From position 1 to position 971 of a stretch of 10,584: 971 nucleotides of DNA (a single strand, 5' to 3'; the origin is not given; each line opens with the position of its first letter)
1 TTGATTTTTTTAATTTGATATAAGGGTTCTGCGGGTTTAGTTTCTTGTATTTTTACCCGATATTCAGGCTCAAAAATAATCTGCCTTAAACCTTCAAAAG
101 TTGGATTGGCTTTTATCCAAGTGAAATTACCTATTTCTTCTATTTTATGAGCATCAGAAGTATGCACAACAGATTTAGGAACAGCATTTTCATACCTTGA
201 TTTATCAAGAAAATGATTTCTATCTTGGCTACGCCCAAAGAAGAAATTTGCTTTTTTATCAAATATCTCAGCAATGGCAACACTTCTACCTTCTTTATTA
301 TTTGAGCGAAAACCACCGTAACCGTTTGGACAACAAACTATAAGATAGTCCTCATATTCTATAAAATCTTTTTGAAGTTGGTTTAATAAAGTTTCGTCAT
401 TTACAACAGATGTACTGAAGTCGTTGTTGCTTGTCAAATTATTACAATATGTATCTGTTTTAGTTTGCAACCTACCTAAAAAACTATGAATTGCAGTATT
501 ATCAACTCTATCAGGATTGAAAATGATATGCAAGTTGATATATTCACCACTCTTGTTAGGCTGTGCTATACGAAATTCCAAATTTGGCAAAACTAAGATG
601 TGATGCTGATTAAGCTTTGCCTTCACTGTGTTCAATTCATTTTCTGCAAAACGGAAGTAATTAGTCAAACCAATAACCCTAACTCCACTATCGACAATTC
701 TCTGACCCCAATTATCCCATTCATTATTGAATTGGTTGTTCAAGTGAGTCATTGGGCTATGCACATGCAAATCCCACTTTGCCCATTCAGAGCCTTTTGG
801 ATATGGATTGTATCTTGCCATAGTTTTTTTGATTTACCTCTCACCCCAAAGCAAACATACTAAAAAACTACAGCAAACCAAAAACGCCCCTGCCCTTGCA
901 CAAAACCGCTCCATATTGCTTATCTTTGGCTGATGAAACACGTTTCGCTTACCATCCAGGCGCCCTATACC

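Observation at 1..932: Abrupt compositional discontinuity: a low-GC island edge carrying a PHP-domain N-terminus, likely of a defence-type ATPase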

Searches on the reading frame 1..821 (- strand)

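Call 9: search_protein_families(library=pfam, proteins=[window:1-821:-], max_evalue=0.01)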
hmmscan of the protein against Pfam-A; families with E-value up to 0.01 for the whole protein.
window:1-821:- (273 aa): 0 families

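Call 10: search_protein_families(library=ncbifam, proteins=[window:1-821:-], max_evalue=0.01)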
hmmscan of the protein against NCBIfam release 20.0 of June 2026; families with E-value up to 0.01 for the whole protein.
window:1-821:- (273 aa): 2 families
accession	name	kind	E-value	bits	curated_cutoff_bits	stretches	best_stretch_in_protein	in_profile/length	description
NF045780.1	TrlF_fam_ATP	equivalog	8.7e-56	190.2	350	1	9-264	1-278/944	TrlF family AAA-like ATPase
NF042955.1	Ppl_antiphage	equivalog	1e-07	30.3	1000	1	217-273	198-256/882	anti-phage protein Ppl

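Call 11: search_protein_families(library=padloc, proteins=[window:1-821:-], max_evalue=0.01)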
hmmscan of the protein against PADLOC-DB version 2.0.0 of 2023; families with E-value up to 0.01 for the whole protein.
window:1-821:- (273 aa): 3 families
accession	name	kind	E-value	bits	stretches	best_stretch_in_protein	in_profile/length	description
PDLC02208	Ppl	-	2e-05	20.9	1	218-272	206-262/894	-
PDLC04678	PDC-M49A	-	0.0028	14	1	15-132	4-110/681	-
PDLC04680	PDC-M49A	-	0.0035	14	1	15-86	3-71/674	-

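Call 13: find_homologous_proteins(query=window:1-821:-)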
Query window:1-821:- (273 aa): 64 proteins with E <= 0.001 among 247 candidates.
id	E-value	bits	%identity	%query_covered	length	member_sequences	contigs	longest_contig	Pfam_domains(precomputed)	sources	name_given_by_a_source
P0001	9.7e-187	637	100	100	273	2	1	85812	-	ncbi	ncbi:MAG: hypothetical protein ACFCUI_08310, partial [Bernardetiaceae bacterium]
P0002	6.0e-71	257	48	95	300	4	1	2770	-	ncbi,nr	ncbi:MAG: ATPase, partial [Deltaproteobacteria bacterium]|nr:ATPase [Deltaproteobacteria bacterium]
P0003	2.3e-70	255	50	93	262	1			-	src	-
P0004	3.1e-65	238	45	94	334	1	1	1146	-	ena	-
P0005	9.8e-64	233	47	91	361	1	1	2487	PF13263.13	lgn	-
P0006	2.2e-60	222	46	91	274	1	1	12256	-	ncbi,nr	ncbi:MAG: DNA repair protein, partial [Magnetococcales bacterium]|nr:DNA repair protein [Magnetococc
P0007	2.4e-59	219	43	91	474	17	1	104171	-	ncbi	ncbi:DNA repair protein, partial [Vibrio cholerae]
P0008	2.1e-56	209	51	66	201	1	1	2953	-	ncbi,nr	ncbi:MAG: hypothetical protein HUM72_24265 [Dolichospermum sp.]|nr:hypothetical protein [Dolichosper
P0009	8.4e-56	207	43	91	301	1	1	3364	-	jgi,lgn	jgi:hypothetical protein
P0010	3.3e-55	205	42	96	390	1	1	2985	-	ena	-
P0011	3.4e-55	205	43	96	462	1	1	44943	PF13476.13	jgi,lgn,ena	-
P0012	1.4e-54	203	45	86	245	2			-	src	-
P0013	4.4e-52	195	41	93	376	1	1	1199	-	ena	-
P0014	1.3e-45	174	40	93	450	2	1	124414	-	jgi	jgi:hypothetical protein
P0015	1.6e-44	170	40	97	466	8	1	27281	PF13263.13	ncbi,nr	ncbi:hypothetical protein HMPREF1403_01673 [Helicobacter pylori GAM201Ai]|nr:hypothetical protein HM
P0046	1.3e-21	95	29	95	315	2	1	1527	PF02811.27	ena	-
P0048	6.9e-21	93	29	94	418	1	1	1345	PF02811.27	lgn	-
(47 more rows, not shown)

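Call 18: find_encoding_contigs(protein=P0001, flank=10000, max_places=6)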
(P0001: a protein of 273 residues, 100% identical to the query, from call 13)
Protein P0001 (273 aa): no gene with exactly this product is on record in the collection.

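Call 28: search_protein_representatives(protein=window:1-821:-)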
Query: 273 residues. Proteins with E-value up to 0.001 (for the whole library): 2397; up to 1e-10: 1312; up to 1e-30: 184. The best 150 are listed.
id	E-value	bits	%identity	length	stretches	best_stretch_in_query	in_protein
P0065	6.9e-158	540.4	85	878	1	1-273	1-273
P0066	1.3e-122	424.6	69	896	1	2-265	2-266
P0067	1.6e-95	335.8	60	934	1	9-264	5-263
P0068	1.2e-91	323.1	56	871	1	8-263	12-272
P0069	6.9e-90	317.3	53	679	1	9-267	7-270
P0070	2.6e-88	312.2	53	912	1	6-270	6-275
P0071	2.7e-77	276.0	49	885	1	4-264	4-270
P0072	1.4e-76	273.7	53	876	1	7-270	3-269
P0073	1.3e-70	254.1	48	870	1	9-265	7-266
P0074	9.4e-70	251.3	49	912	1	5-264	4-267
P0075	1.9e-68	247.0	45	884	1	5-268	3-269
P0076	2.5e-68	246.6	47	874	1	2-265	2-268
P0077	2.9e-67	243.1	47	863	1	6-267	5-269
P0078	3.1e-66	239.8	47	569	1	7-264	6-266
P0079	1.0e-65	238.1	48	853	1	8-264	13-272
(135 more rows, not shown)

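Call 32: search_protein_families(library=ncbifam, proteins=[P0065, P0066, P0067], max_evalue=0.001)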
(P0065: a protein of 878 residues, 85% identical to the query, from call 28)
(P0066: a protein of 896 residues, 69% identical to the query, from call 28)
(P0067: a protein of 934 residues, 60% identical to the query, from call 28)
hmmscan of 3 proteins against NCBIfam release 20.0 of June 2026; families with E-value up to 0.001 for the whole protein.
P0065 (878 aa): 18 families
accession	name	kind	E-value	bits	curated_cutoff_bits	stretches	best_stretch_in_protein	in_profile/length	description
NF045780.1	TrlF_fam_ATP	equivalog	1.8e-144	483.7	350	1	9-878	1-943/944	TrlF family AAA-like ATPase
NF045781.1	Spaf1101_AAA_ATP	equivalog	2.8e-41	141.8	475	2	611-878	564-832/836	Spaf_1101 family AAA-like ATPase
NF042955.1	Ppl_antiphage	equivalog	1.1e-37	129.5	1000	2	730-874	736-878/882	anti-phage protein Ppl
NF010157.0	PRK13636.1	equivalog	8.5e-09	35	463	1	763-860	141-235/285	cobalt transporter ATP-binding subunit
TIGR04521.1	ECF_ATPase_2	equivalog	1.5e-08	34.1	330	1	752-836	133-217/279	energy-coupling factor transporter ATPase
NF010153.0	PRK13631.1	equivalog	4e-07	29.3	463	1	313-834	55-247/320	cobalt transporter ATP-binding subunit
TIGR02168.1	SMC_prok_B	equivalog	5e-07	27.9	567.35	1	405-632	667-899/1181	chromosome segregation protein SMC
TIGR01166.1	cbiO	subfamily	5.3e-07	29.3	211.8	0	755-824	119-188/190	cobalt ABC transporter, ATP-binding protein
TIGR02857.1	CydD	equivalog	6.1e-06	25.5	435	0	758-830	453-524/529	thiol reductant ABC exporter subunit CydD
NF000355.4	ribo_prot_ABC_F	equivalog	9.4e-06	24.7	380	1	755-845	107-193/499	ribosomal protection-like ABC-F family protein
NF040873.1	AztA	equivalog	2.5e-05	23.9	220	0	757-832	113-188/191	zinc ABC transporter ATP-binding protein AztA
NF041034.1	Rad50_Sulf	equivalog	8e-05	20.7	1000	0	416-824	445-846/872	DNA double-strand break repair ATPase Rad50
NF008409.0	PRK11231.1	equivalog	0.00015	21.3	375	0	311-430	29-139/255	Fe(3+) dicitrate ABC transporter ATP-binding protein FecE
NF008428.0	PRK11264.1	equivalog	0.00029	20.1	406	0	762-828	143-209/250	L-cystine ABC transporter ATP-binding protein TcyN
TIGR01277.1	thiQ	equivalog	0.00034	20.3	245.05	0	759-824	124-190/213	thiamine ABC transporter ATP-binding protein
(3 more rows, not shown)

P0066 (896 aa): 3 families
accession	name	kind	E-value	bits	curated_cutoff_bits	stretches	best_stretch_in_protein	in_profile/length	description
NF045780.1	TrlF_fam_ATP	equivalog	6.1e-158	528.3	350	1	9-890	1-944/944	TrlF family AAA-like ATPase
NF045781.1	Spaf1101_AAA_ATP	equivalog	1.8e-33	116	475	2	696-889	652-832/836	Spaf_1101 family AAA-like ATPase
NF042955.1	Ppl_antiphage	equivalog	2.4e-27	95.3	1000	2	338-886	358-879/882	anti-phage protein Ppl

P0067 (934 aa): 15 families
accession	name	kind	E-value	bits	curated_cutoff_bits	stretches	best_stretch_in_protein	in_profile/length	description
NF045780.1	TrlF_fam_ATP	equivalog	1.4e-194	649.5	350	1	5-930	1-943/944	TrlF family AAA-like ATPase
NF045781.1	Spaf1101_AAA_ATP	equivalog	5.5e-44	150.8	475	2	593-928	490-830/836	Spaf_1101 family AAA-like ATPase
NF042955.1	Ppl_antiphage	equivalog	7.9e-36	123.4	1000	2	479-930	448-882/882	anti-phage protein Ppl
TIGR04521.1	ECF_ATPase_2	equivalog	7.1e-08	31.9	330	1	807-887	145-222/279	energy-coupling factor transporter ATPase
TIGR03608.1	L_ocin_972_ABC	subfamily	1.8e-06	27.6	254.85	0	825-881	150-204/206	putative bacteriocin export ABC transporter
TIGR04520.1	ECF_ATPase_1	equivalog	2.2e-05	24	315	0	805-898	135-225/269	energy-coupling factor transporter ATPase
NF040873.1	AztA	equivalog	5.1e-05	22.9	220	0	803-877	116-187/191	zinc ABC transporter ATP-binding protein AztA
TIGR02673.1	FtsE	equivalog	7.6e-05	22.5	264.85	0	829-882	157-210/214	cell division ATP-binding protein FtsE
TIGR03375.1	type_I_sec_LssB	subfamily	0.00021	19.7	693.1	0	806-883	603-674/696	type I secretion system permease/ATPase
NF010155.0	PRK13634.1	equivalog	0.00027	20.3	413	0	830-887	166-223/290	energy-coupling factor ABC transporter ATP-binding protein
NF008428.0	PRK11264.1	equivalog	0.00032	20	406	0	830-884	165-218/250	L-cystine ABC transporter ATP-binding protein TcyN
TIGR01842.1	type_I_sec_PrtD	subfamily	0.00039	19.1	510.15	0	234-312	284-365/544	type I secretion system permease/ATPase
NF010068.0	PRK13548.1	equivalog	0.00053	19.2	261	0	802-889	133-222/261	heme ABC transporter ATP-binding protein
TIGR02868.1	CydC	equivalog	0.00069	18.4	329.05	0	807-868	472-529/530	thiol reductant ABC exporter subunit CydC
TIGR00972.1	3a0107s01c2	equivalog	0.00084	18.8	343.2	0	831-881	166-214/248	phosphate ABC transporter ATP-binding protein PstB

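Call 33: search_protein_families(library=pfam, proteins=[P0065, P0066, P0067], max_evalue=0.01)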
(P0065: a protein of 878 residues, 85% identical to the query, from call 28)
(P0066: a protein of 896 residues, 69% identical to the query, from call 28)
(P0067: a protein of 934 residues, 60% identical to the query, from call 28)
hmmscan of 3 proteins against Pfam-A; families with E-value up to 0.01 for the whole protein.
P0065 (878 aa): 5 families
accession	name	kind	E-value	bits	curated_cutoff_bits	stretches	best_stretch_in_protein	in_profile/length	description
PF13304.12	AAA_21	-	6.9e-08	33.3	27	1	719-825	220-302/304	AAA domain, putative AbiEii toxin, Type IV TA system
PF13175.12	AAA_15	-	7.8e-07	29.5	32.1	1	304-512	17-240/374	AAA ATPase domain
PF13851.11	GAS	-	0.0018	18.2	32.3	1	515-631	29-140/200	Growth-arrest specific micro-tubule binding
PF02463.25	SMC_N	-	0.0042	17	40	0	303-330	17-44/220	RecF/RecN/SMC N terminal domain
PF13555.12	AAA_29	-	0.0088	16.2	27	0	304-328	15-40/61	P-loop containing region of AAA domain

P0066 (896 aa): 1 family
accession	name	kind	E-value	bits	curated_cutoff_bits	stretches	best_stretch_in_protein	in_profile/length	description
PF13476.12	AAA_23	-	0.00087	20.4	27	1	290-475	13-200/201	AAA domain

P0067 (934 aa): 3 families
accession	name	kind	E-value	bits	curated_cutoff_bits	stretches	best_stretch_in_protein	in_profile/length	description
PF02463.25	SMC_N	-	5.4e-13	49.3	40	1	621-877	86-207/220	RecF/RecN/SMC N terminal domain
PF13304.12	AAA_21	-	2.4e-09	38.1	27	1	777-872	220-303/304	AAA domain, putative AbiEii toxin, Type IV TA system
PF13263.12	PHP_C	-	0.0034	17.3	21.3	1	213-239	15-41/56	PHP-associated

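Call 39: find_homologous_proteins(query=P0065, max_evalue=1e-30)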
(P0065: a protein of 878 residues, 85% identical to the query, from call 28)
Query P0065 (878 aa): 2266 proteins with E <= 1e-30 among 8000 candidates; the best 120 are listed.
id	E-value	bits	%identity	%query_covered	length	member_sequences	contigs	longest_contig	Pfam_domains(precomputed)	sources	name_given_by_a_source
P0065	0.0e+0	1946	100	100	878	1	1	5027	PF13175.13,PF13304.13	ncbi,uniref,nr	ncbi:TrlF family AAA-like ATPase [Rhodoflexus caldus]|uniref:TrlF family AAA-like ATPase n=1 Tax=Rho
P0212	0.0e+0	1652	84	100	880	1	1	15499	PF13175.13,PF13304.13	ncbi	-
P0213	0.0e+0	1054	84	68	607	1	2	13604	PF13175.13,PF13304.13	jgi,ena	-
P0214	4.2e-268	910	51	100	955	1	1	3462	PF13304.13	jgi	jgi:exonuclease SbcC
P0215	4.0e-160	553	38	99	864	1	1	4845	PF13304.13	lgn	-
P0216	3.6e-155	536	37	100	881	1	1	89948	PF02463.26,PF13304.13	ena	-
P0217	7.4e-153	529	36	100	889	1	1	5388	PF13304.13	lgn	-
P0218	1.8e-152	527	36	99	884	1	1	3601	PF02463.26,PF13304.13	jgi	jgi:DNA repair protein SbcC/Rad50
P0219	2.1e-152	527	38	99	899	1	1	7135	PF02463.26,PF13304.13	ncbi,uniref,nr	ncbi:hypothetical protein EHQ24_18820 [Leptospira noumeaensis]|uniref:AAA+ ATPase domain-containing 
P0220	3.7e-152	526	36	99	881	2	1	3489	PF13304.13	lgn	-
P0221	5.8e-152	526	36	99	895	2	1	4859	PF13304.13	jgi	-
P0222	1.1e-151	525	38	99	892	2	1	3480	PF00005.34,PF13304.13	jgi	-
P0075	3.2e-151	523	36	99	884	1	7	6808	PF13304.13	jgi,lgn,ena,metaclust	jgi:energy-coupling factor transporter ATP-binding protein EcfA2|metaclust:\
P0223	6.3e-151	522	37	99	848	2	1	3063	PF13304.13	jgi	-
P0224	2.5e-150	520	38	99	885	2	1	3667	PF00005.34,PF13304.13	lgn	-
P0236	7.8e-147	509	37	99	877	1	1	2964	PF02811.27,PF02463.26,PF13304.13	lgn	-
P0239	1.4e-144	501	37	99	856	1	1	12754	PF02811.27,PF13304.13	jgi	jgi:DNA repair protein SbcC/Rad50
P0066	6.9e-140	486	37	100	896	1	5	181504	-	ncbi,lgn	-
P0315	7.8e-139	482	37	99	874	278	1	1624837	PF13476.13,PF13304.13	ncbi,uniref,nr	ncbi:TrlF family AAA-like ATPase [Helicobacter pylori]|uniref:TrlF family AAA-like ATPase n=1 Tax=He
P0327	2.7e-138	481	36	99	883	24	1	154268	PF00005.34,PF02463.26,PF13304.13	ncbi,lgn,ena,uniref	ncbi:TrlF family AAA-like ATPase [Compostibacter hankyongensis]|uniref:AAA+ ATPase domain-containing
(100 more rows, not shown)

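Call 40: predict_structure(alignment_id=A1)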
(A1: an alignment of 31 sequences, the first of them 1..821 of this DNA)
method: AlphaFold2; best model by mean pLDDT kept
length: 273 residues; sequences in the alignment: 31
mean_pLDDT: 91.0   pTM: 0.90
mean pLDDT of the five models: 91.0, 90.2, 89.6, 88.1, 88.0
residues with pLDDT >= 90: 221; 70-90: 27; 50-70: 20; < 50: 5
segments of 3 or more residues with pLDDT < 50: 176-178
pLDDT, mean of each block of 10 residues (from residue 1): 71 97 93 94 98 96 96 97 88 89 97 97 94 93 97 98 77 54 89 96 94 97 97 97 98 97 76 56
secondary structure, 60 per line:
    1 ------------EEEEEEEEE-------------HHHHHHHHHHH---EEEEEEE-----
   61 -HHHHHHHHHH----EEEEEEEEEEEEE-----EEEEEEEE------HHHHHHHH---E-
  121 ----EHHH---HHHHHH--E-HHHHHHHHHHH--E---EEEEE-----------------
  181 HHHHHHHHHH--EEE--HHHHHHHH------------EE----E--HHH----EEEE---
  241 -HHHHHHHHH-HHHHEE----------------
elements in order: E13-21 H35-45 E49-55 H62-71 E76-88 E94-101 H108-115 H132-137 H142-152 E159-163 H181-190 E193-195 H198-205 E234-237 H242-250 H252-255

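Call 42: find_encoding_contigs(protein=P0212, flank=10000, max_places=3)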
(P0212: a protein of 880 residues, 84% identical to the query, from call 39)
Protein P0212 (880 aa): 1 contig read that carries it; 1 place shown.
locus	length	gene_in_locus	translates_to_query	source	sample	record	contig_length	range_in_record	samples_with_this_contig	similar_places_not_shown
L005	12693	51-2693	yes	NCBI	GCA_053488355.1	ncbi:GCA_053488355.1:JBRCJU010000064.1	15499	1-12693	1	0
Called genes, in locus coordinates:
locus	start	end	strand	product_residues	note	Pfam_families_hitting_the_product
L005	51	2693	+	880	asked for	PF13175:AAA_15 (faint), PF13304:AAA_21 (weak)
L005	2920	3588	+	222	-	PF13709:DUF4159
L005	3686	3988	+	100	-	PF11297:DUF3098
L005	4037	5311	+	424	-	PF00438:S-AdoMet_synt_N, PF02772:S-AdoMet_synt_M, PF02773:S-AdoMet_synt_C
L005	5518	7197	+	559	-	PF00515:TPR_1 (faint), PF07719:TPR_2 (faint), PF13181:TPR_8 (faint), PF13424:TPR_12 (weak), PF00211:Guanylate_cyc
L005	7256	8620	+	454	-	PF10396:TrmE_N, PF03193:RsgA_GTPase (faint), PF12631:MnmE_helical, PF01926:MMR_HSR1, PF02421:FeoB_N (weak)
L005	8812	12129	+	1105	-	PF13091:PLDc_2, PF00176:SNF2-rel_dom (weak), PF00270:DEAD (weak), PF04851:ResIII, PF00271:Helicase_C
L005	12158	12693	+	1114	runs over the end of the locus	?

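Call 43: find_encoding_contigs(protein=P0065, flank=10000, max_places=3)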
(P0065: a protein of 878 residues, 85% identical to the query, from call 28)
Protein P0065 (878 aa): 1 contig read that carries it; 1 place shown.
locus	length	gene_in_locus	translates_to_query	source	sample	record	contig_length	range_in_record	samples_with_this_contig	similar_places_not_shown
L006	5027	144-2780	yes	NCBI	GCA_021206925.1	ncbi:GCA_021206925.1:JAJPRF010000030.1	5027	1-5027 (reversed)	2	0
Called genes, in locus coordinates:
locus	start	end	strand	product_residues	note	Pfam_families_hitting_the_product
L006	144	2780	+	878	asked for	PF13175:AAA_15 (faint), PF13304:AAA_21 (weak)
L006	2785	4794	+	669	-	PF02384:N6_Mtase, PF01170:UPF0020 (weak), PF13847:Methyltransf_31 (faint), PF20473:MmeI_Mtase (faint), PF07669:Eco57I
